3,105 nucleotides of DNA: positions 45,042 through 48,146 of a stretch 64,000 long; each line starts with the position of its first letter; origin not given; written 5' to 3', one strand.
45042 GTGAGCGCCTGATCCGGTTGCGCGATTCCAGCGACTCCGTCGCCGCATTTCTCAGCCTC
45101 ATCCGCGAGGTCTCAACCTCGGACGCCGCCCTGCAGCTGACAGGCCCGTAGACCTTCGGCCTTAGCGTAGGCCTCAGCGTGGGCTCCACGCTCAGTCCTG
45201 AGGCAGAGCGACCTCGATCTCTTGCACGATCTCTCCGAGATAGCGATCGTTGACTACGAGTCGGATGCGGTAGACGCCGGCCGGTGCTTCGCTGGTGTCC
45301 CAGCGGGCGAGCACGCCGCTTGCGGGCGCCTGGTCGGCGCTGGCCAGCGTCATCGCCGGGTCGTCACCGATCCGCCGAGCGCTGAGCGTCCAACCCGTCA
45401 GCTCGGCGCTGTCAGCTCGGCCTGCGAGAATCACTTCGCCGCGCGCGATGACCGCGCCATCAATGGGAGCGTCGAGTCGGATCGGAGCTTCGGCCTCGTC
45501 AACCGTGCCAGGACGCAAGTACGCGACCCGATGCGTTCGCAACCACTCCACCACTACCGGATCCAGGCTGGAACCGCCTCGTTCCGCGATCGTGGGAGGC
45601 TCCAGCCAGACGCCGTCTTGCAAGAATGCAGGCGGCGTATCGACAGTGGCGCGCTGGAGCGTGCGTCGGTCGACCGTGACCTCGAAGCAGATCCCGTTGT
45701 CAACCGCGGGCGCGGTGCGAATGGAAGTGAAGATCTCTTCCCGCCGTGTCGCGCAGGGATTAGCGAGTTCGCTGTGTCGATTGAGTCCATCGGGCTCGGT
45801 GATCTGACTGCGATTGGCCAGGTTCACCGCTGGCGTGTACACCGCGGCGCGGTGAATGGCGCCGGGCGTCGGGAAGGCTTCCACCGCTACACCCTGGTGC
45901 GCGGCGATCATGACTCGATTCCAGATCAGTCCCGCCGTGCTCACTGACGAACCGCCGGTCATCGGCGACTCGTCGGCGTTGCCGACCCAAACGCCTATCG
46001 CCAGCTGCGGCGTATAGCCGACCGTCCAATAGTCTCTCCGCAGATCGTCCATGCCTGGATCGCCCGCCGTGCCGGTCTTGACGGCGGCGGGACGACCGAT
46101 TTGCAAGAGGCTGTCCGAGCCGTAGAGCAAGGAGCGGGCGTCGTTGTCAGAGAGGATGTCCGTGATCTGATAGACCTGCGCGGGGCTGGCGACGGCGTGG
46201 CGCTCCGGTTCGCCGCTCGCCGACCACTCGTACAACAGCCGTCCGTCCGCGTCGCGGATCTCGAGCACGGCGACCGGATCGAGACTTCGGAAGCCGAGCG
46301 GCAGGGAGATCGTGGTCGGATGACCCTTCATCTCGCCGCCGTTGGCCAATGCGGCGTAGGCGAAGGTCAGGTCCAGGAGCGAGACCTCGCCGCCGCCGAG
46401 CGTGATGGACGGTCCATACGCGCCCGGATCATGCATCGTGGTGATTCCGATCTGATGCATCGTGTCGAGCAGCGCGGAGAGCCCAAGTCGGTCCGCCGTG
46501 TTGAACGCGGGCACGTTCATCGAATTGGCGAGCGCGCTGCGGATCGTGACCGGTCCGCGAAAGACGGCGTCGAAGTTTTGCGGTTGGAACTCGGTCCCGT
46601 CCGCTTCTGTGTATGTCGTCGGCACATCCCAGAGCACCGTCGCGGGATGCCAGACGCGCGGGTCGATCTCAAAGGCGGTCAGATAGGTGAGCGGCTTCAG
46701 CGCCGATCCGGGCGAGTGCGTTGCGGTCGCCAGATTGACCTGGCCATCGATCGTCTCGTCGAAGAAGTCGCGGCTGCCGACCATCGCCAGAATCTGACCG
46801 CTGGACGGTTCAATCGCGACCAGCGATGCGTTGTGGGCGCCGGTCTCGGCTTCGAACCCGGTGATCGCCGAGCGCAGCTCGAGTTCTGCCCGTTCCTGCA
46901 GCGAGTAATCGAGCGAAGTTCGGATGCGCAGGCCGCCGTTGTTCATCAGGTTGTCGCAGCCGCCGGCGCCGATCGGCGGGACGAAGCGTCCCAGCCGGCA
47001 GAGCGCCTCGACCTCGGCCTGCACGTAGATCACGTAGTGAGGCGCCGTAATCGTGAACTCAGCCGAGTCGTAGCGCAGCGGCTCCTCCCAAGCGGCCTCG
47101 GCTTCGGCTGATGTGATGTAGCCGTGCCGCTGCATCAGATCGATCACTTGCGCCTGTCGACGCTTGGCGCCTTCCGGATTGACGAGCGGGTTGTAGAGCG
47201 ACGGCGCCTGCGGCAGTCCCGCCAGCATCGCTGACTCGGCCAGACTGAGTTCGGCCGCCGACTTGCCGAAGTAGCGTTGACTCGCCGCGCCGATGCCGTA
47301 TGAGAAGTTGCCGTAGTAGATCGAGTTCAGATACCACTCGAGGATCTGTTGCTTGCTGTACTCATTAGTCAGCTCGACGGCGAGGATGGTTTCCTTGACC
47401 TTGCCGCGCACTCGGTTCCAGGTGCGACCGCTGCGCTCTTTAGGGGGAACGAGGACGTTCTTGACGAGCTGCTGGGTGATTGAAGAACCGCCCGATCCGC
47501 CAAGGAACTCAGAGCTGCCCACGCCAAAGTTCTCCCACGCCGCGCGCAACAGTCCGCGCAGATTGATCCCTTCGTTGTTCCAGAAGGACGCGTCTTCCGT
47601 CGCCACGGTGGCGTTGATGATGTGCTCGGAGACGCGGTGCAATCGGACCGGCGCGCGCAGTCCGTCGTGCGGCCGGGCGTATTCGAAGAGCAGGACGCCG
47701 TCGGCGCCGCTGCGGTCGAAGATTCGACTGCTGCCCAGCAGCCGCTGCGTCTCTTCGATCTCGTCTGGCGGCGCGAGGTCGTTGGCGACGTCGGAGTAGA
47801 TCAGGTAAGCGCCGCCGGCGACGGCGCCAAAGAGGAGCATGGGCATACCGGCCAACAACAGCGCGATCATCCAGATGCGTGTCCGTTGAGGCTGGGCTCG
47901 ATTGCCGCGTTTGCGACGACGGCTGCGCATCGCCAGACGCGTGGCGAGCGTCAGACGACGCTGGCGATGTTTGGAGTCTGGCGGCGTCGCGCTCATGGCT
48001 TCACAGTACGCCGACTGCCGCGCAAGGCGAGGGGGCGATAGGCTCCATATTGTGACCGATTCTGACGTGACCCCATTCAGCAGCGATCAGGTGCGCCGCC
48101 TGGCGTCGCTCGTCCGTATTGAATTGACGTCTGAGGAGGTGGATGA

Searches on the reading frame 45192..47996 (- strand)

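Call 72: search_protein_families(library=pfam, proteins=[window:45192-47996:-])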
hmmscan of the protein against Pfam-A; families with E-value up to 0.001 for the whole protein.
window:45192-47996:- (934 aa): 2 families
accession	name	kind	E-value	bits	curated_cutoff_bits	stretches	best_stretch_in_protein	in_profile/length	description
PF00912.28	Transgly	-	8.8e-55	185.3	27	1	111-289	11-178/178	Transglycosylase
PF00905.27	Transpeptidase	-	1.8e-19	70.5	22.1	1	391-687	2-291/299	Penicillin binding protein transpeptidase domain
